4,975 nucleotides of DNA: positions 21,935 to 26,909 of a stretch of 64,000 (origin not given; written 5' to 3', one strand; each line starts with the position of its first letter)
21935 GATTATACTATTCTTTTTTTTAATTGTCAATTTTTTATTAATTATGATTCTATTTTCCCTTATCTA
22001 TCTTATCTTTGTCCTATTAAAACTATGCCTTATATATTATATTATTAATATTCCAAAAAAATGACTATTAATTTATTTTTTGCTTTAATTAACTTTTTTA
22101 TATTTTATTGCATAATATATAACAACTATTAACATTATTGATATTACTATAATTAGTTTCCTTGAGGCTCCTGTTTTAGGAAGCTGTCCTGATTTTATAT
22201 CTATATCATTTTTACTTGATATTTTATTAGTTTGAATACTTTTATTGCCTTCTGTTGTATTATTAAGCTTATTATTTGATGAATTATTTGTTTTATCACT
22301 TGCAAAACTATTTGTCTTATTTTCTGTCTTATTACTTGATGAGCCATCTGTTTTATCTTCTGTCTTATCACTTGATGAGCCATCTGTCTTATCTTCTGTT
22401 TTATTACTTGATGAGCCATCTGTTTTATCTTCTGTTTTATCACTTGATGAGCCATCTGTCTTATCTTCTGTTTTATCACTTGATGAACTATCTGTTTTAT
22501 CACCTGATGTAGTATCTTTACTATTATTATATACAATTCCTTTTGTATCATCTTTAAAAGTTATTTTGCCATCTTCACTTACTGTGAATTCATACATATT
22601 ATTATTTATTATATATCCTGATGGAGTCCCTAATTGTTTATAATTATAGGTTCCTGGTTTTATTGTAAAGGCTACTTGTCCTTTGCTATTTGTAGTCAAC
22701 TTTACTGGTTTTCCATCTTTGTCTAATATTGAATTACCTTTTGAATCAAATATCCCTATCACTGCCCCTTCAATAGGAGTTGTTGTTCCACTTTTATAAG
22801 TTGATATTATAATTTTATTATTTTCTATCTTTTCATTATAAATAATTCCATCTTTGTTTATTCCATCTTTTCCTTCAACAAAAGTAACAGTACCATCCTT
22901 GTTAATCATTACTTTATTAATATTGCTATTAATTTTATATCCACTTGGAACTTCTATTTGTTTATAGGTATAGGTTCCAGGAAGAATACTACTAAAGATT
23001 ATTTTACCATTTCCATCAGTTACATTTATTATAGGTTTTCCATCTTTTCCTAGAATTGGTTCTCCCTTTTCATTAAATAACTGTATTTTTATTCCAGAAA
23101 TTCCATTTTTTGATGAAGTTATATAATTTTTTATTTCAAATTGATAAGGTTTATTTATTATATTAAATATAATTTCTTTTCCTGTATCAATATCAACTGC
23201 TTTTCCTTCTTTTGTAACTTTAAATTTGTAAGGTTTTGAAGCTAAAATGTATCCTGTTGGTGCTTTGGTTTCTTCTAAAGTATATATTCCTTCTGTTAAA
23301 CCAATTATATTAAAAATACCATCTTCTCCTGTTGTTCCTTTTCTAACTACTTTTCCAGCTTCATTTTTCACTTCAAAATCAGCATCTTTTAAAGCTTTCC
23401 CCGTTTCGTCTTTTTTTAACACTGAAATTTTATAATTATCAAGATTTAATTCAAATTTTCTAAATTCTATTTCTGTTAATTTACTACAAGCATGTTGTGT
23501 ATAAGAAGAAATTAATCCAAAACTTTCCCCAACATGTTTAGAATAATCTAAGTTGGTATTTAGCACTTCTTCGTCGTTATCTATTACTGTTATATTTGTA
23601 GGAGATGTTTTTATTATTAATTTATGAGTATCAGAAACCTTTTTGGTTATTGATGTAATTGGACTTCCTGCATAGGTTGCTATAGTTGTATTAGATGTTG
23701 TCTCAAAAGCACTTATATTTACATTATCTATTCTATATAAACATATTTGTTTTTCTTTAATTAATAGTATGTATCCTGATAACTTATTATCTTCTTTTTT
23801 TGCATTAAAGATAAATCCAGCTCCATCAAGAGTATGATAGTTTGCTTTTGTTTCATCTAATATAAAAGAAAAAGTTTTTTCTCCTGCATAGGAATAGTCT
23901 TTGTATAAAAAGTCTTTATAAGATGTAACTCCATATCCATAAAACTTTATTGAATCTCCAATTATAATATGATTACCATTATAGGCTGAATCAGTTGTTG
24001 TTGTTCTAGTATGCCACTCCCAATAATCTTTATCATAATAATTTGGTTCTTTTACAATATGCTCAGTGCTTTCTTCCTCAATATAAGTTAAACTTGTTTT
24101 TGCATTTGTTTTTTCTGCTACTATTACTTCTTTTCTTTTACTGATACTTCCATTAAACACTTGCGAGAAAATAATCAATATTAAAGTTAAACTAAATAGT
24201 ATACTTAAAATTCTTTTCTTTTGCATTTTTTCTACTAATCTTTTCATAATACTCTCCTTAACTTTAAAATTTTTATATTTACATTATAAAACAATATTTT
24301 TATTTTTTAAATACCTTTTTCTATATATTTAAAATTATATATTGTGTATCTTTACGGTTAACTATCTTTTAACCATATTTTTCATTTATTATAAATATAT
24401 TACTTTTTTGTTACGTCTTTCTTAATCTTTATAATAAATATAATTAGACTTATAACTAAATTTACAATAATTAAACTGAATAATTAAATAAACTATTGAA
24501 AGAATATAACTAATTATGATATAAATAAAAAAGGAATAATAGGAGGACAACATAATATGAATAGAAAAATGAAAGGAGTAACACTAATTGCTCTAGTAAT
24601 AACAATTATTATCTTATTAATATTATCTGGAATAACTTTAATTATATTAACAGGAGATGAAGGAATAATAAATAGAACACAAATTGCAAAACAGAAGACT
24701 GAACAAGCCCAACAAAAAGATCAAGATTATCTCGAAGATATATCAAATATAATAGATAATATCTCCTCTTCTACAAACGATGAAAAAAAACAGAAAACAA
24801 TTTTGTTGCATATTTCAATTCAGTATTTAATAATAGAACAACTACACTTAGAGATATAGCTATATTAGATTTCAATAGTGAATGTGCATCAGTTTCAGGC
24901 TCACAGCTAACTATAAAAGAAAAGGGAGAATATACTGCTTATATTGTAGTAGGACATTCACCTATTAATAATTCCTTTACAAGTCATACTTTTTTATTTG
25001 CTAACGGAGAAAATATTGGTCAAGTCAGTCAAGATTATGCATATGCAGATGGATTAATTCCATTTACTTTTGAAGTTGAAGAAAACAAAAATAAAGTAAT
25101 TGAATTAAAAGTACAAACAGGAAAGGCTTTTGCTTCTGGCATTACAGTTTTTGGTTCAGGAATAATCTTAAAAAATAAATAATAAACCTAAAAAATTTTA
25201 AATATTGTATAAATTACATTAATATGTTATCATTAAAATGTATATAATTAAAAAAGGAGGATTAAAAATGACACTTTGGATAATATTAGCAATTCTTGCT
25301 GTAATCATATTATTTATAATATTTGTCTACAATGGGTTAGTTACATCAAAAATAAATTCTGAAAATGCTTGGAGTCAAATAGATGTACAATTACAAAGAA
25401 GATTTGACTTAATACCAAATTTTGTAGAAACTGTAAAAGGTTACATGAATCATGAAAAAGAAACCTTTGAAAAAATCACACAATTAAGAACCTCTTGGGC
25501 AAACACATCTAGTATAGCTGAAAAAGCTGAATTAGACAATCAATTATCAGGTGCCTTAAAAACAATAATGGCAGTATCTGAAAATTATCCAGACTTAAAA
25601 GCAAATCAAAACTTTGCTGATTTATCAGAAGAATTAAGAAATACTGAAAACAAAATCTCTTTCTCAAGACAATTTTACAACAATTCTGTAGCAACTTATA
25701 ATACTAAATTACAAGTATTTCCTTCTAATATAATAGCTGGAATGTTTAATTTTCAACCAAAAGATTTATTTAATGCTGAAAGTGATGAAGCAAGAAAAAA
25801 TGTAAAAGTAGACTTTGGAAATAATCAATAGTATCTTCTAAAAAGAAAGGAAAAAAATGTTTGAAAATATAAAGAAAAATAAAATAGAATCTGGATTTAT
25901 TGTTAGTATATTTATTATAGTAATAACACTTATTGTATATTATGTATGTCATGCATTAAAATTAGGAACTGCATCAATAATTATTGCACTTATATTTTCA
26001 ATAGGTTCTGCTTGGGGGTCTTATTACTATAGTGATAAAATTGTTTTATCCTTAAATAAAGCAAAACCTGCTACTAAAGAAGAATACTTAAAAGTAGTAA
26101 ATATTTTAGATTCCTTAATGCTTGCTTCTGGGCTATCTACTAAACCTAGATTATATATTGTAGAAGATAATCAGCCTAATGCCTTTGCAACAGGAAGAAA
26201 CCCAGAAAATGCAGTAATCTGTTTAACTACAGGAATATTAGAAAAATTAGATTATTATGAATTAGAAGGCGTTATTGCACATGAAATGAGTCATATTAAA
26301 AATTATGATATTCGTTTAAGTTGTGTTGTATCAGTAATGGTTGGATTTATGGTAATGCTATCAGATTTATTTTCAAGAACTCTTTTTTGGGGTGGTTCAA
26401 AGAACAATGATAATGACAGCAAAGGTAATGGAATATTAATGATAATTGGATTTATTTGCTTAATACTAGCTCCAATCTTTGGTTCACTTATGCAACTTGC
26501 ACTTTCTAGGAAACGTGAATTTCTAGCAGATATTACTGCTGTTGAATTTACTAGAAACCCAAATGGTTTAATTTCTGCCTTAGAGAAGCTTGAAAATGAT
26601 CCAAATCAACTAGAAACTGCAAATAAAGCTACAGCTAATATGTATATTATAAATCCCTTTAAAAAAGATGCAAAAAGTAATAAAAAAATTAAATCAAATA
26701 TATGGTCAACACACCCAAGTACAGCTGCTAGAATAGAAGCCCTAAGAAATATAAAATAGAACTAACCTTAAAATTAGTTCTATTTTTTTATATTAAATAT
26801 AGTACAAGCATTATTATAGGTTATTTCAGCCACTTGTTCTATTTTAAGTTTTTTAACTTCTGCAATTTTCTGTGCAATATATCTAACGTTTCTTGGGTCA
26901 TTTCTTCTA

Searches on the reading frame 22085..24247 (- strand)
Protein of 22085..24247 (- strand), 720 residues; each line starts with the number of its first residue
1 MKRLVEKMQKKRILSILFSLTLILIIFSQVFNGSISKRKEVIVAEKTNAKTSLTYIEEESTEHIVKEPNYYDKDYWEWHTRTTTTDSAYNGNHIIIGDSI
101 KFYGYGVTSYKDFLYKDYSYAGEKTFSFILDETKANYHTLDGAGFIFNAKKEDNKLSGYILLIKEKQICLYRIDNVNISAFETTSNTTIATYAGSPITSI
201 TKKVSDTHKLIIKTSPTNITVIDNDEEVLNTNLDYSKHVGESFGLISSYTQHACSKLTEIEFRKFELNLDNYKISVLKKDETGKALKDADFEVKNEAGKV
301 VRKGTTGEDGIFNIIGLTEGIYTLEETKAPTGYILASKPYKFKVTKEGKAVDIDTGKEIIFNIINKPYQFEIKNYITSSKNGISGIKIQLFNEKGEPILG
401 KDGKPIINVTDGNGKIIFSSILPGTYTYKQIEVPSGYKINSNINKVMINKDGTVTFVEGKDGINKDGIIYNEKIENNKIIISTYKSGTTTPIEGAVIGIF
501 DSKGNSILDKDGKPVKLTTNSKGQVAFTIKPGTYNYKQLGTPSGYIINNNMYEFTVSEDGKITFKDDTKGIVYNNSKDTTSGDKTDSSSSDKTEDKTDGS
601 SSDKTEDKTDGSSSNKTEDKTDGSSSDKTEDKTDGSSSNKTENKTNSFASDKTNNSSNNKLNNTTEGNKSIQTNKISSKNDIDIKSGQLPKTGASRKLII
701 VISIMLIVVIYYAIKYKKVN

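Call 12: search_protein_families(library=pfam, proteins=[window:22085-24247:-], max_evalue=0.001)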
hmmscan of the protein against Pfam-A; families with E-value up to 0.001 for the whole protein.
window:22085-24247:- (720 aa): 3 families
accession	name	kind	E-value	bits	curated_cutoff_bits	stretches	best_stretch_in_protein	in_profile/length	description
PF17802.7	SpaA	-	3.8e-42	142.8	23.1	3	273-356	2-88/91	Prealbumin-like fold domain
PF13620.12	CarboxypepD_reg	-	5.5e-09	36.7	32.3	1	279-325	7-53/82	Carboxypeptidase regulatory-like domain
PF11974.14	bMG3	-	0.00017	22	34.9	0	281-318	23-60/103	Bacterial alpha-2-macroglobulin MG3 domain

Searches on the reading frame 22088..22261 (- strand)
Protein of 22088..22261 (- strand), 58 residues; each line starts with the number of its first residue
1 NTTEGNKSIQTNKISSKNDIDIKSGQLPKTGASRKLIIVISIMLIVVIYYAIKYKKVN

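Call 53: search_protein_families(library=ncbifam, proteins=[window:22088-22261:-], max_evalue=10)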
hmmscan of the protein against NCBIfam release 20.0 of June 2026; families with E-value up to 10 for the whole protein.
seq(58 aa): 4 families
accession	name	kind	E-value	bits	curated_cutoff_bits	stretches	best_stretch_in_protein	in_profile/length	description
NF053819.1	EF0750_LPXTG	subfamily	5e-06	27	47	1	6-56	52-103/105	EF2685/EF0750 family sortase-dependent surface protein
NF033902.0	iso_D2_wall_anc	subfamily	0.002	17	95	1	6-49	489-532/540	SpaH/EbpB family LPXTG-anchored major pilin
TIGR01167.1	LPXTG_anchor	domain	0.0077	16.9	15.9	1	26-56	1-32/34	LPXTG cell wall anchor domain-containing protein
NF033073.1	LPXTG_double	subfamily_domain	0.063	13.3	48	1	25-56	31-64/66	doubled motif LPXTG anchor domain-containing protein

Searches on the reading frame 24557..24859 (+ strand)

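Call 79: search_protein_families(library=ncbifam, proteins=[window:24557-24859:+], max_evalue=0.01)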
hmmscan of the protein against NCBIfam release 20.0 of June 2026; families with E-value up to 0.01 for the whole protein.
window:24557-24859:+ (100 aa): 3 families
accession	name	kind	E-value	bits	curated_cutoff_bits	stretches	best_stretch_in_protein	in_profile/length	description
TIGR00374.1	TIGR00374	subfamily_domain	0.00096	18.7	43.2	1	4-93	133-225/323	flippase-like domain-containing protein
NF006283.1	PRK08455.1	equivalog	0.0058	16.3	187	1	4-55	14-65/182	flagellar basal body-associated protein FliL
NF009420.1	PRK12785.1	equivalog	0.0092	15.8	197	0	9-85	20-87/161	flagellar basal body-associated protein FliL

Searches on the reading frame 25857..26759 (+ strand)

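Call 14: search_protein_families(library=pfam, proteins=[window:25857-26759:+], max_evalue=0.001)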
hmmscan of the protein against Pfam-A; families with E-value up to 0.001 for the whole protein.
window:25857-26759:+ (300 aa): 1 family
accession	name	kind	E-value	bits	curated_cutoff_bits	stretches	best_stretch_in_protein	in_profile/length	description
PF01435.24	Peptidase_M48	-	2.4e-30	106.2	20.3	1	80-299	7-185/186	Peptidase family M48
